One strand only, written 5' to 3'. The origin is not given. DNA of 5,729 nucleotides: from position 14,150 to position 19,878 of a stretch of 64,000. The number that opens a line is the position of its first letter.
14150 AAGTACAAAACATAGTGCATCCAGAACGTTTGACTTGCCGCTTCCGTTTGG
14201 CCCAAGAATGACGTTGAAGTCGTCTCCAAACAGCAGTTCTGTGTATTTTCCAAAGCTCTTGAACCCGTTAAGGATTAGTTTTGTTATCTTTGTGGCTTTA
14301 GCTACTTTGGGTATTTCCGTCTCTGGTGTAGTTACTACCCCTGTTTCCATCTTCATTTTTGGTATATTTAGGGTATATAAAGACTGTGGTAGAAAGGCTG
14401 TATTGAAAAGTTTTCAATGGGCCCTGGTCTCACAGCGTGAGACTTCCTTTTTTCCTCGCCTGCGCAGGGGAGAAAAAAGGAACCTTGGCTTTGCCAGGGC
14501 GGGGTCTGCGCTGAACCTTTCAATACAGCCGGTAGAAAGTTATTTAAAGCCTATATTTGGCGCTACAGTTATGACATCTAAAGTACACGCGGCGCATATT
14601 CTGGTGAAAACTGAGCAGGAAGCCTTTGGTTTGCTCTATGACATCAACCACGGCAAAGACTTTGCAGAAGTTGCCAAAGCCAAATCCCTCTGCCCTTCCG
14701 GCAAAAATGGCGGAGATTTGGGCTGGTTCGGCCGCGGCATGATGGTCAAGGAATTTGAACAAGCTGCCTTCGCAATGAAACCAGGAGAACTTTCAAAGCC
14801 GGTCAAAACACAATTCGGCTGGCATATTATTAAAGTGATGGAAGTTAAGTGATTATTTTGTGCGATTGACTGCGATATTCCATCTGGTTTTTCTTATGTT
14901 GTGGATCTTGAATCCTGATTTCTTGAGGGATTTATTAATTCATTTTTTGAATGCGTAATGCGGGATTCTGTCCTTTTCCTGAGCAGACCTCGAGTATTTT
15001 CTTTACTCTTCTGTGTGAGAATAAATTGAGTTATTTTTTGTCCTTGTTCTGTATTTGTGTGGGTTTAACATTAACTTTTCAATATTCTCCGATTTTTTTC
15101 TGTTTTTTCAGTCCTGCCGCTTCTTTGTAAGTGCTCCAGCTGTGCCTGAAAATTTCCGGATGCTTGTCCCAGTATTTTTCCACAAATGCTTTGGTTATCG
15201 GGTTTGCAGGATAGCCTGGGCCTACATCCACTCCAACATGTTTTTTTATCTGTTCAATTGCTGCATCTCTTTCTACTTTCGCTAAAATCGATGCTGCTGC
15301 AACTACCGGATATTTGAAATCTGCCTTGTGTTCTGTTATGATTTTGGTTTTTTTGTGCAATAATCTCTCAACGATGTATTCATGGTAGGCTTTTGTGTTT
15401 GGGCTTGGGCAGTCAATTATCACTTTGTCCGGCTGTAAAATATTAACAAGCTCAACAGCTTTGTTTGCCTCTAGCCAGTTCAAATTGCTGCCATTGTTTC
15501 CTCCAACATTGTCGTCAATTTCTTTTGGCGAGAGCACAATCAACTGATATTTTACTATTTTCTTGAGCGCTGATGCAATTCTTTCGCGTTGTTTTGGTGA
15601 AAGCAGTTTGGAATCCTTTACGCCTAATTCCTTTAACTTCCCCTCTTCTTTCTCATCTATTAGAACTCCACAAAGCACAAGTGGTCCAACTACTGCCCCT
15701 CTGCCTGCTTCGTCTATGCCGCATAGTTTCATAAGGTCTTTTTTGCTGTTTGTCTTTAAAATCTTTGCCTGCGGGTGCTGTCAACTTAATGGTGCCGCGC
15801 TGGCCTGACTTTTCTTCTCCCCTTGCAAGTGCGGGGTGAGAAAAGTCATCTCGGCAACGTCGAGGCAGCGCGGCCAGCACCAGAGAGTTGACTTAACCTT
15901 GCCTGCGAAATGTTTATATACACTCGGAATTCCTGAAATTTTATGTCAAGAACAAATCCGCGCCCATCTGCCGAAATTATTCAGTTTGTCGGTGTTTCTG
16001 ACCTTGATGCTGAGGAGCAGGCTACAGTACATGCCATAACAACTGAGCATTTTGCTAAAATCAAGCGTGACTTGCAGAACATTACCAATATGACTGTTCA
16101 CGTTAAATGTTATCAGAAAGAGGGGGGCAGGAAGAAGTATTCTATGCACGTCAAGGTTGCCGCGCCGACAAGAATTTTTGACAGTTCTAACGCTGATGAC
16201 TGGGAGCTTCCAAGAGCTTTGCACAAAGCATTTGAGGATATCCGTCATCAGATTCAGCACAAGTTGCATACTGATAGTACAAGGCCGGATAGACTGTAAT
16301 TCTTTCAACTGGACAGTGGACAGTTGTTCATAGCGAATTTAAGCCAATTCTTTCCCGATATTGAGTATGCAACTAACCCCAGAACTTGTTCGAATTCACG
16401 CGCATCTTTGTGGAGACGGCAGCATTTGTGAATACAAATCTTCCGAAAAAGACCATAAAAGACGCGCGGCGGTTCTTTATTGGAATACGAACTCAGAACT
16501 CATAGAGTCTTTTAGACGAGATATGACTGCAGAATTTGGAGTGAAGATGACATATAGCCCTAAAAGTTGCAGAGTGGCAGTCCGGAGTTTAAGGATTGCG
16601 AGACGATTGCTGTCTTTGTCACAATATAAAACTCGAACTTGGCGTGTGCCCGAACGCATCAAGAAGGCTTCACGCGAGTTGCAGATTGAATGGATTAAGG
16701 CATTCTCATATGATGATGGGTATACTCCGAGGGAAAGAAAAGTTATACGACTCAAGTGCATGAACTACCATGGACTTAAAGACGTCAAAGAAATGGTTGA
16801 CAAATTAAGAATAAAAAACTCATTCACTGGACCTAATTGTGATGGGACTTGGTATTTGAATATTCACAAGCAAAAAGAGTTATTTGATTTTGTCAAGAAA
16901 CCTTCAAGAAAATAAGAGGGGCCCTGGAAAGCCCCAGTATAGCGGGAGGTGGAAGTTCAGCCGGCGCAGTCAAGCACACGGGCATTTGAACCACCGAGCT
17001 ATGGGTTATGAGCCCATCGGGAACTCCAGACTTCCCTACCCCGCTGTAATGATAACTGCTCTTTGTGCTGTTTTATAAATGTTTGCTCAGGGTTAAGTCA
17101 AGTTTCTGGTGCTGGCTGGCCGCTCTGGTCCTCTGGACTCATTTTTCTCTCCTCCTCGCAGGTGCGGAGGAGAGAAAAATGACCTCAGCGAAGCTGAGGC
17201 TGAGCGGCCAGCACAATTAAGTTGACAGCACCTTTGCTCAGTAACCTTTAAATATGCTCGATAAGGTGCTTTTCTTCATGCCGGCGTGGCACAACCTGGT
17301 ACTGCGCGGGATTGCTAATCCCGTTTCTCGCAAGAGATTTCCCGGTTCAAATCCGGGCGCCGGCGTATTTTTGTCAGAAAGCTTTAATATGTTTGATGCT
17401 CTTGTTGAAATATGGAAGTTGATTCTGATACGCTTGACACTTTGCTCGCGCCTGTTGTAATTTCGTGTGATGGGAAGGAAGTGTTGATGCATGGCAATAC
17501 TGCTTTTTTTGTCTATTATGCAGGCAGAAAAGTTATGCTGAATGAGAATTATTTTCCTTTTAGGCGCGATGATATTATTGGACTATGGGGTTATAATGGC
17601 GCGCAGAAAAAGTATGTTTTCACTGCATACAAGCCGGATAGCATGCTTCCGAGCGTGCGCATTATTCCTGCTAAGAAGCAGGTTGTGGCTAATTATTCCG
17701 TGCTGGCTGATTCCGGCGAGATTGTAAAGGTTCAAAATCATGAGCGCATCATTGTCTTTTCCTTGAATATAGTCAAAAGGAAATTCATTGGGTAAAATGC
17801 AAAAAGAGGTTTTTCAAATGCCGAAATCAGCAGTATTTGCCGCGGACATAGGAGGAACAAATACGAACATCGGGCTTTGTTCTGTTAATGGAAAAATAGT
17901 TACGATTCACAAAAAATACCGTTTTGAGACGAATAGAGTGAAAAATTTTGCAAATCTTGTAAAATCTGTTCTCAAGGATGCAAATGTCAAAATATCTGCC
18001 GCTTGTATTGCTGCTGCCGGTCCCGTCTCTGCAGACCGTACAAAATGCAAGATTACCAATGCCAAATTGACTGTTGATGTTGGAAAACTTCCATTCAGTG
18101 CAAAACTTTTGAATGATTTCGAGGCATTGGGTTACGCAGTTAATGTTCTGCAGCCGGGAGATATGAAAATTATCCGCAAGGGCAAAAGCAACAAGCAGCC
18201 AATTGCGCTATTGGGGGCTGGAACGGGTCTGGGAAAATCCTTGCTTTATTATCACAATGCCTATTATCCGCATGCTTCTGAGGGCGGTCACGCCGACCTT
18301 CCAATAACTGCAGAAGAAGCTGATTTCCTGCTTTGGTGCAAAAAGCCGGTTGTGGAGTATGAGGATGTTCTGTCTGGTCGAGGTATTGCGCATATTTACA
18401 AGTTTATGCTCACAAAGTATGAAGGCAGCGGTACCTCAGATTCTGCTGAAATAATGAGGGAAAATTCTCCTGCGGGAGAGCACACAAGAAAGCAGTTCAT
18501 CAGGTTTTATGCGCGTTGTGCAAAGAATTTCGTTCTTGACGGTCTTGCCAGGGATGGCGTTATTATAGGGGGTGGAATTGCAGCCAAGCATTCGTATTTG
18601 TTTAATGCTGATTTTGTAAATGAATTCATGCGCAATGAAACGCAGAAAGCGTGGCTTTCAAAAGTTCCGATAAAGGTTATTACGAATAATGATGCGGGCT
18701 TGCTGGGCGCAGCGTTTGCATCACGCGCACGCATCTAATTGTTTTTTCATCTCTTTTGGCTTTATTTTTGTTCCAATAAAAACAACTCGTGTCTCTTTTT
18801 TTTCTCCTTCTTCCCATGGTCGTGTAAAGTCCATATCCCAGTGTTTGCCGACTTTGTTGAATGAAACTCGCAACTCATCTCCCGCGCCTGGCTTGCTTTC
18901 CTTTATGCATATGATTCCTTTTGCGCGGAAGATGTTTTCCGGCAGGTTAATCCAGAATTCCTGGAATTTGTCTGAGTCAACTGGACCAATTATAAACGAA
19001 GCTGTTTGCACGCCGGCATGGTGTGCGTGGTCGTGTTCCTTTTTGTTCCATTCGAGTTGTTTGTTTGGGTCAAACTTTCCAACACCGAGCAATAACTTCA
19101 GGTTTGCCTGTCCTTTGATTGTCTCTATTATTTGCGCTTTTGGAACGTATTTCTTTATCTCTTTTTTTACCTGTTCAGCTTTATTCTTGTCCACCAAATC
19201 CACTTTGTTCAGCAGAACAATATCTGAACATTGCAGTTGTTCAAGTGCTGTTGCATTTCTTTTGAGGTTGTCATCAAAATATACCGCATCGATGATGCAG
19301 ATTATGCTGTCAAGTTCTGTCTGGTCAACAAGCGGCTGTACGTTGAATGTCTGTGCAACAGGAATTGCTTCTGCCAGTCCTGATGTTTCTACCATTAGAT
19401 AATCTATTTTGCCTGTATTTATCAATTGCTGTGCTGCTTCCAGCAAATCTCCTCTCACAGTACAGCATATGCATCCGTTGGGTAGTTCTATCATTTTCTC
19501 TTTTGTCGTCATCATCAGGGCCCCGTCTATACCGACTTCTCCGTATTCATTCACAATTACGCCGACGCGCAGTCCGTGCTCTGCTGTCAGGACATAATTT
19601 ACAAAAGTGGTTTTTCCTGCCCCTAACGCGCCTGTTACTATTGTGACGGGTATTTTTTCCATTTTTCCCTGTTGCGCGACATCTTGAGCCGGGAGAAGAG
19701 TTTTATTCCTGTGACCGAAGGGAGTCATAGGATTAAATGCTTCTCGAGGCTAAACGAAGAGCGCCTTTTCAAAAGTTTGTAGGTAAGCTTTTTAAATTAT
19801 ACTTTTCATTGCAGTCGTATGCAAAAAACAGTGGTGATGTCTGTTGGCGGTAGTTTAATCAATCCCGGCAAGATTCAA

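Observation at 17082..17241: High-density family of long-hairpin MITE-like elements making 9-bp target-site duplications (type copy)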

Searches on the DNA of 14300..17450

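Call 88: search_rna_families(source=window, start=14300, end=17450, threshold=evalue, max_evalue=1)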
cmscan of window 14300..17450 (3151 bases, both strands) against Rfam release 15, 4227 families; matches with E-value up to 1: 4.
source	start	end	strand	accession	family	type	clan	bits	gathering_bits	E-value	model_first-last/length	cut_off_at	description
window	17280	17365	+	RF00005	tRNA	Gene; tRNA;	CL00001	53.3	29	6.1e-10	1-71/71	no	tRNA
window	15426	15521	-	RF02298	TtnuCD22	Gene; snRNA; snoRNA; CD-box;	-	24.5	85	0.22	1-77/77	no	Tetrahymena snoRNA TtnuCD22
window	14445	14480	-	RF03834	mir-3173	Gene; miRNA;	-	22.5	84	0.84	1-80/80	no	mir-3173 microRNA precursor family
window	15571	15645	+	RF00324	snoMBII-202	Gene; snRNA; snoRNA; CD-box;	-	19.6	40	0.91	1-84/84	no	Small nucleolar RNA MBII-202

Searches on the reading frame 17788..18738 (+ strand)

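Call 13: search_protein_families(library=pfam, proteins=[window:17788-18738:+])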
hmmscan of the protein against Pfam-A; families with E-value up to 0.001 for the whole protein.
window:17788-18738:+ (316 aa): 2 families
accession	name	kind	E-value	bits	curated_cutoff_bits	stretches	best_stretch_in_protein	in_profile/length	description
PF02685.22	Glucokinase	-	1.6e-60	205.3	22.1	1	18-312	2-311/314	Glucokinase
PF00480.26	ROK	-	3.9e-11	43.5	22.9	1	18-310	3-289/294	ROK family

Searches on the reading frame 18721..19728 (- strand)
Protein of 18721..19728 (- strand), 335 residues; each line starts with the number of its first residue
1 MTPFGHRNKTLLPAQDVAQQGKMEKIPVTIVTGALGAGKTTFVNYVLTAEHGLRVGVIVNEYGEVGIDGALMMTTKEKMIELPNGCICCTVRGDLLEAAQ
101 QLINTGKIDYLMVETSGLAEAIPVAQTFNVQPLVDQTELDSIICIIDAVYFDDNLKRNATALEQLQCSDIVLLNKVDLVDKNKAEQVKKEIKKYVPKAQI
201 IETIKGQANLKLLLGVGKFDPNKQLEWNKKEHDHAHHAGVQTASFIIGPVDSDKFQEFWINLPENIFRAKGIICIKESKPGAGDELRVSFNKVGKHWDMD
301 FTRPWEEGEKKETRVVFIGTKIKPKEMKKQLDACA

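Call 48: search_protein_families(library=pfam, proteins=[window:18721-19728:-], max_evalue=0.0001)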
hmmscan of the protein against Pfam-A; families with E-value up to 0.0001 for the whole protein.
window:18721-19728:- (335 aa): 4 families
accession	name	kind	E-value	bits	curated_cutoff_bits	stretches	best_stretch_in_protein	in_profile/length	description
PF02492.25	cobW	-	3.5e-53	180.3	20.7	1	27-201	1-179/180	CobW/HypB/UreG, nucleotide-binding domain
PF07683.19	CobW_C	-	9.1e-16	58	22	1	248-334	10-93/94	Cobalamin synthesis protein cobW C-terminal domain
PF03193.22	RsgA_GTPase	-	1.3e-06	28.8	30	0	150-204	37-92/174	RsgA GTPase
PF00009.33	GTP_EFTU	-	5.3e-06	26.6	26.5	0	138-201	92-151/188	Elongation factor Tu GTP binding domain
